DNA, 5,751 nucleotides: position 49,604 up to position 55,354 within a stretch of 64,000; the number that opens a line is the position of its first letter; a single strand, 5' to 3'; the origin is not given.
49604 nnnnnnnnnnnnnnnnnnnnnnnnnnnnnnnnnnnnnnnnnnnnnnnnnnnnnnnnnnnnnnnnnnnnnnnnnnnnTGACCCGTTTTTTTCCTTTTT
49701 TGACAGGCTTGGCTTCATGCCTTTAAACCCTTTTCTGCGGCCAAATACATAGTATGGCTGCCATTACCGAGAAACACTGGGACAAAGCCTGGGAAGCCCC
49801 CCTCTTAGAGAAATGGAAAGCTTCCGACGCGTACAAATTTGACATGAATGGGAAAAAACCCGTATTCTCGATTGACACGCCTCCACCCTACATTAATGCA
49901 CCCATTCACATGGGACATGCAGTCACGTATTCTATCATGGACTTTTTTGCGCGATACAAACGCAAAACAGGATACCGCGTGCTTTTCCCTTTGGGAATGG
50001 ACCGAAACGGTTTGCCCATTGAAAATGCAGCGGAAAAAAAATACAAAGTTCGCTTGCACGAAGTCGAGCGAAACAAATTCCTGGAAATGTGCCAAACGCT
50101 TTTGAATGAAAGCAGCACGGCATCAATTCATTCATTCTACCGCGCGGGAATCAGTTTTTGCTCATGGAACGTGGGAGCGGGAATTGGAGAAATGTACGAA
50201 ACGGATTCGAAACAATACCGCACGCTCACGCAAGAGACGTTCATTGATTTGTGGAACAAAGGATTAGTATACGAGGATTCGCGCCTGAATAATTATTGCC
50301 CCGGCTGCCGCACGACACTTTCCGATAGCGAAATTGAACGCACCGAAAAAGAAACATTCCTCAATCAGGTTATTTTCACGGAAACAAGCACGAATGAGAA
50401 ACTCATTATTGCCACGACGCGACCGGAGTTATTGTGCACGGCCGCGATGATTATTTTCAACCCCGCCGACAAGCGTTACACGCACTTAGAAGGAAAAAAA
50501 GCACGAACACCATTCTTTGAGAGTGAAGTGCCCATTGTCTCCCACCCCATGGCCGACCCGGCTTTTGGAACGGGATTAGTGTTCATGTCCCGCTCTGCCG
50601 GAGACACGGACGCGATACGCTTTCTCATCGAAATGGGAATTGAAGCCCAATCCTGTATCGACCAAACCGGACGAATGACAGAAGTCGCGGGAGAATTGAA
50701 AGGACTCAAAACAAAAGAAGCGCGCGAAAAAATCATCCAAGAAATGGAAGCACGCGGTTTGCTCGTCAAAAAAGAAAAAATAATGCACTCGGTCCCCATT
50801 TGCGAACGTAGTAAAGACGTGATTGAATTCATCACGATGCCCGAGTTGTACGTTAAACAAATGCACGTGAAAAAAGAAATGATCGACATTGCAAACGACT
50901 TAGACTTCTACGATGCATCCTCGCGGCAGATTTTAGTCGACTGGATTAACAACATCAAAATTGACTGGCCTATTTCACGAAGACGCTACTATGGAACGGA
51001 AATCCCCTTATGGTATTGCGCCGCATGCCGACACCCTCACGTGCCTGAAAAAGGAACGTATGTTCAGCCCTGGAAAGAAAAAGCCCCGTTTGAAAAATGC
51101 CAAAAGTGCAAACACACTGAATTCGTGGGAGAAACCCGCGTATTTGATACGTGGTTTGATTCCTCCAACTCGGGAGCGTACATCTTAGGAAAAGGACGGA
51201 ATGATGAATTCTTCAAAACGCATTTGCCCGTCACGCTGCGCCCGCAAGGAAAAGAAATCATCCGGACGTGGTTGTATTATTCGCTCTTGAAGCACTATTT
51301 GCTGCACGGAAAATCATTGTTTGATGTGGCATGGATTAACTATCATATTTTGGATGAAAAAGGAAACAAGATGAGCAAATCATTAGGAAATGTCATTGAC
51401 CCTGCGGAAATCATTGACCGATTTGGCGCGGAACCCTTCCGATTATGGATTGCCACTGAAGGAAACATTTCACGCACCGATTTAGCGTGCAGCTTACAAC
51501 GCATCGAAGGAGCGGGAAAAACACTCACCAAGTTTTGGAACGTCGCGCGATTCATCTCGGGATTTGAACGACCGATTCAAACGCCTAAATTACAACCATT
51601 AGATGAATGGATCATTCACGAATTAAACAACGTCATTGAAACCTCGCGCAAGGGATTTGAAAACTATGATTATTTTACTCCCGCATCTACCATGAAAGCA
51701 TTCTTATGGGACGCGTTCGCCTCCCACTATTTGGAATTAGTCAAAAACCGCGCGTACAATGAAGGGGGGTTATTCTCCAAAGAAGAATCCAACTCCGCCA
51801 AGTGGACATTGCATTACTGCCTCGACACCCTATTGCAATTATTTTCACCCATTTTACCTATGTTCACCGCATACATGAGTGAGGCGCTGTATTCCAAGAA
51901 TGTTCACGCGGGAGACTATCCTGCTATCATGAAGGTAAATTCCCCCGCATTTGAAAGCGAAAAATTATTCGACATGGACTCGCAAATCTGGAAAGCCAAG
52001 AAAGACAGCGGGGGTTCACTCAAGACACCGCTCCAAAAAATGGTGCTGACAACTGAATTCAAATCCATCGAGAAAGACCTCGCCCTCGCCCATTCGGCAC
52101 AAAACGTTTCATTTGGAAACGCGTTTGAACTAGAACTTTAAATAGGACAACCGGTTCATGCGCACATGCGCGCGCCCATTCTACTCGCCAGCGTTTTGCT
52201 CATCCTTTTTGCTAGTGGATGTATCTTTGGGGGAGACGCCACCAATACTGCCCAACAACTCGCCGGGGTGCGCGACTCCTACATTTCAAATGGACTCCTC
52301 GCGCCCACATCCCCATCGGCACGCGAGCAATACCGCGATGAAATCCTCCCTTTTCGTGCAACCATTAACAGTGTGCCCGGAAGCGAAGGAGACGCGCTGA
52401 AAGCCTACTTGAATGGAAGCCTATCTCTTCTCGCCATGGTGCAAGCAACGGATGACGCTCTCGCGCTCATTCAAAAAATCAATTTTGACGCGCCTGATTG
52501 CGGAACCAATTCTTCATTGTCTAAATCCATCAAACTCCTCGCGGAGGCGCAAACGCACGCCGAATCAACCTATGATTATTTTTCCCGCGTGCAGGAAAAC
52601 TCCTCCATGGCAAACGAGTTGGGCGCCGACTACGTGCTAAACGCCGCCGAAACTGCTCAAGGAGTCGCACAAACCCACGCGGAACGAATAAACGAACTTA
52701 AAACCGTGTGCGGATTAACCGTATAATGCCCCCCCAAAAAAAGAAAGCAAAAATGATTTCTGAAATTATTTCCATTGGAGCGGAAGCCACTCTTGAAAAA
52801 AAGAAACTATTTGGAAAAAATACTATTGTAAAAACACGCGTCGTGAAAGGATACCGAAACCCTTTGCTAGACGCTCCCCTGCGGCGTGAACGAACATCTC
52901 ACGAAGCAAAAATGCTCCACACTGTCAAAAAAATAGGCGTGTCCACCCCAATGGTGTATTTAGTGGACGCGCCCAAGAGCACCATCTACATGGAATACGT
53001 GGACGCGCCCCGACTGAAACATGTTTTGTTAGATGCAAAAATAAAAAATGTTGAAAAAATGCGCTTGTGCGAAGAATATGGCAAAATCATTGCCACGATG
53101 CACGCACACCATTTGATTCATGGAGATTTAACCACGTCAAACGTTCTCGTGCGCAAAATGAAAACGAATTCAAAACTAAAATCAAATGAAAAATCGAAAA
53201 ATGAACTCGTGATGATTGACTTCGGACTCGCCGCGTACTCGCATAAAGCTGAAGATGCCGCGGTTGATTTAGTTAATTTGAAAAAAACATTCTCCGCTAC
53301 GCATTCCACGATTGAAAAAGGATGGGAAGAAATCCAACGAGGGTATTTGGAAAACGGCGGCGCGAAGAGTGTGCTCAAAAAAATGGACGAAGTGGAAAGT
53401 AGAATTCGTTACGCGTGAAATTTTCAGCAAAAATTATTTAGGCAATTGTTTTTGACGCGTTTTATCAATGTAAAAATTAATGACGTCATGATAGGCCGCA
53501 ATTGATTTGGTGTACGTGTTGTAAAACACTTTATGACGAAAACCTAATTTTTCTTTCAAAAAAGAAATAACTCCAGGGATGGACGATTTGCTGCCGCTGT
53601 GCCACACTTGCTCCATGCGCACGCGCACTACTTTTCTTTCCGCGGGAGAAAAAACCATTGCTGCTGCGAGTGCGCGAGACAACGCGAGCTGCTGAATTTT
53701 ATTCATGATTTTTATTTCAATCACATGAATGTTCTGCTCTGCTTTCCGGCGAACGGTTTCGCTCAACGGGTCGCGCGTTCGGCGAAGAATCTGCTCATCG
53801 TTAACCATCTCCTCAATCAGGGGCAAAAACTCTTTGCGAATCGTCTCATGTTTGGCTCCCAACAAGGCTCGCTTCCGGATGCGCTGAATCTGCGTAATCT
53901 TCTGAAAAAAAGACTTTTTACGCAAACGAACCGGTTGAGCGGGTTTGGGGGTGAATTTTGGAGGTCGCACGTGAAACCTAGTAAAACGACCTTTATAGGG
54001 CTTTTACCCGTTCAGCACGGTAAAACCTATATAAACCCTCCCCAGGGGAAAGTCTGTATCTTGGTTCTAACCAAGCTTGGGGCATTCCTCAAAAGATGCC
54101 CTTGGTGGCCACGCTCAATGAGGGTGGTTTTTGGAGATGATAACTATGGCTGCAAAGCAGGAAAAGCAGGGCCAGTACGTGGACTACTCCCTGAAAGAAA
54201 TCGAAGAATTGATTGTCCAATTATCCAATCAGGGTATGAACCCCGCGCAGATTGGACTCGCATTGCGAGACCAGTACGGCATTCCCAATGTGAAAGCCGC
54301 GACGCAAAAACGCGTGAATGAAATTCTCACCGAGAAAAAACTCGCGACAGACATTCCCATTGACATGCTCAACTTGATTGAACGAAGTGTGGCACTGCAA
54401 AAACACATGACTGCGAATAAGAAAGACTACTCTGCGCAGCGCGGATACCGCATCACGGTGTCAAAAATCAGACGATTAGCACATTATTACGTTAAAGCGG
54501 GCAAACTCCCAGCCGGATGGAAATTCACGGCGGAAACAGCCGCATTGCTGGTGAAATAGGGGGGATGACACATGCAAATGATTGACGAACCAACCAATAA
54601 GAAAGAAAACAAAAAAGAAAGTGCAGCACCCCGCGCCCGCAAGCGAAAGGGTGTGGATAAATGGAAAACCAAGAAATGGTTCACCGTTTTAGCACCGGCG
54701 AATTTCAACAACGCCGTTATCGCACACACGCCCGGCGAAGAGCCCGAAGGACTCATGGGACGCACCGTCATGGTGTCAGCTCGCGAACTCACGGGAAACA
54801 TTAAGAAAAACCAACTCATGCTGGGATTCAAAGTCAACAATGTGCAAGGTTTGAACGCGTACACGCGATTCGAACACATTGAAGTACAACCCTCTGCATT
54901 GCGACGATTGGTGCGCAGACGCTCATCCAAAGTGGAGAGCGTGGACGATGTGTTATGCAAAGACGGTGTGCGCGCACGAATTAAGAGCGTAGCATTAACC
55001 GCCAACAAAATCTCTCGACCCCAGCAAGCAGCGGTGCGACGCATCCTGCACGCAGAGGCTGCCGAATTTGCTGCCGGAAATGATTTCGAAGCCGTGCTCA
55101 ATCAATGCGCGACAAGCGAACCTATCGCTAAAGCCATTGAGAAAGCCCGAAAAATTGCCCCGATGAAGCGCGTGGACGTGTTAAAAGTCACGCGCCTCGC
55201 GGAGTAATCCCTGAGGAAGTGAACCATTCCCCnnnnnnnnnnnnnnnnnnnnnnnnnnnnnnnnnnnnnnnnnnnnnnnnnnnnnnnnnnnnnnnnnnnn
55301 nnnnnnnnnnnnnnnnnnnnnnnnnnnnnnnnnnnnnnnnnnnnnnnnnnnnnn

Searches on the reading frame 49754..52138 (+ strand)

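Call 16: search_protein_families(library=pfam, proteins=[window:49754-52138:+], max_evalue=0.001)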
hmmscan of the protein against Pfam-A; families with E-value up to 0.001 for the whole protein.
window:49754-52138:+ (795 aa): 4 families
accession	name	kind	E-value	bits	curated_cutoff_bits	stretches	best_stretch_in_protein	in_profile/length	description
PF00133.28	tRNA-synt_1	-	2e-72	244.6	22.7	1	17-568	2-404/414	tRNA synthetases class I (I, L, M and V)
PF09334.17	tRNA-synt_1g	-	1.9e-25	89.9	20.1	2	40-196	3-137/391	tRNA synthetases class I (M)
PF08264.19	Anticodon_1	-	1.9e-24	86.6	25.1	1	617-761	1-145/148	Anticodon-binding domain of tRNA ligase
PF01406.26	tRNA-synt_1e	-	1.3e-06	28.5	27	0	524-569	234-283/301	tRNA synthetases class I (C) catalytic domain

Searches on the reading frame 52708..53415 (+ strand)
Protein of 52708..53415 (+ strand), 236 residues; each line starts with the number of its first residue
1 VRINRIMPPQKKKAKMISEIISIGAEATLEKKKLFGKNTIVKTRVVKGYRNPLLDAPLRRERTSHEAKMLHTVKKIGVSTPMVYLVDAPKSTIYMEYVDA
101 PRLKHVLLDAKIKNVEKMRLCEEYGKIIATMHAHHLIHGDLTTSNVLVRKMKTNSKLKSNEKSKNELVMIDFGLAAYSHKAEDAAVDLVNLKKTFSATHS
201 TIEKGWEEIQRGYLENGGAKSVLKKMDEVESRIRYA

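Call 71: search_protein_families(library=pfam, proteins=[window:52708-53415:+], max_evalue=0.0001)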
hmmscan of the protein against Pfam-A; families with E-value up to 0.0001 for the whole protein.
window:52708-53415:+ (236 aa): 6 families
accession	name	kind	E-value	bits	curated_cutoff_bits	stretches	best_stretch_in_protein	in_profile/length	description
PF06293.20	Kdo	-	6.3e-09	36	21.3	1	37-213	33-207/207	Lipopolysaccharide kinase (Kdo/WaaP) family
PF00069.31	Pkinase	-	1e-08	35.4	31.7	1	60-183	42-153/263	Protein kinase domain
PF07714.23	PK_Tyr_Ser-Thr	-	2.1e-08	34.2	23.1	1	60-183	45-157/258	Protein tyrosine and serine/threonine kinase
PF01163.29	RIO1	-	1.8e-07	31.4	22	1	60-151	52-141/187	RIO domain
PF03109.22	ABC1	-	2.2e-07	30.7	22.9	1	67-180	121-219/244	ABC1 atypical kinase-like domain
PF01636.29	APH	-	9.1e-05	22.8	23.2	0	136-186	170-208/239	Phosphotransferase enzyme family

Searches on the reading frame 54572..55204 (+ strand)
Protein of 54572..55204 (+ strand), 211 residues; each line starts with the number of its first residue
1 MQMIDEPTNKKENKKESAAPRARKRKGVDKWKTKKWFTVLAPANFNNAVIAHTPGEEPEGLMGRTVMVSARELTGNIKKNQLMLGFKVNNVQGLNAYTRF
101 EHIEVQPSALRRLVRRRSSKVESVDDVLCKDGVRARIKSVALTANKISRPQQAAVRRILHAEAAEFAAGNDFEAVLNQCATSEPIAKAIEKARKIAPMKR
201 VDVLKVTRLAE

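Call 71: search_protein_families(library=pfam, proteins=[window:54572-55204:+], max_evalue=0.0001)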
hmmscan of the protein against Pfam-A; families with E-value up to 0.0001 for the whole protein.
window:54572-55204:+ (211 aa): 1 family
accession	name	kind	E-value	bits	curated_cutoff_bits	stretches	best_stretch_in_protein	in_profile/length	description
PF01015.23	Ribosomal_S3Ae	-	2.8e-48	164.5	29.3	1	23-209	2-188/191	Ribosomal S3Ae family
